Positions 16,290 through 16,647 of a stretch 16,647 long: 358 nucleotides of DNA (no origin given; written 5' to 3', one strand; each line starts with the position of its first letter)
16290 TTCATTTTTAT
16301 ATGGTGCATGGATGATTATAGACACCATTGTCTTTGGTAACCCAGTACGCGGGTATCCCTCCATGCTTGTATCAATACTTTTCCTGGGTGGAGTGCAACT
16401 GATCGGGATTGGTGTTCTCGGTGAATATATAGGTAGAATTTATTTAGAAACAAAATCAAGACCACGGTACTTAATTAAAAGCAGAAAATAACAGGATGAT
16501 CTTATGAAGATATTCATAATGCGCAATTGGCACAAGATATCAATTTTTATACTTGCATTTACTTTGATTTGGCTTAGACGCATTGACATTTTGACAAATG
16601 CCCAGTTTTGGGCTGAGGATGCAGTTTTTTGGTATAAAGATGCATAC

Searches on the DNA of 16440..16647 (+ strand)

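Call 16: search_dna_similar(query=window:16440-16647:+, collection=phages, mode=distant, max_rows=15)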
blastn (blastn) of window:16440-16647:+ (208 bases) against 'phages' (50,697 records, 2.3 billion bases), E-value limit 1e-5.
Records with a match: 1; places in all: 1; records where one place covers at least 80% of the query: 0.
Best place of each record, by identity: >=99% 1.
By first word of the organism name: Shigella 1.
By host as written in the record: - 1.
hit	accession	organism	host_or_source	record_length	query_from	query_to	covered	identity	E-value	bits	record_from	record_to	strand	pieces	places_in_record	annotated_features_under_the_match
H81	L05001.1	Shigella phage SfX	-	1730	59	208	72%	99.3%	3e-69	267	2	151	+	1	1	glucosyl transferase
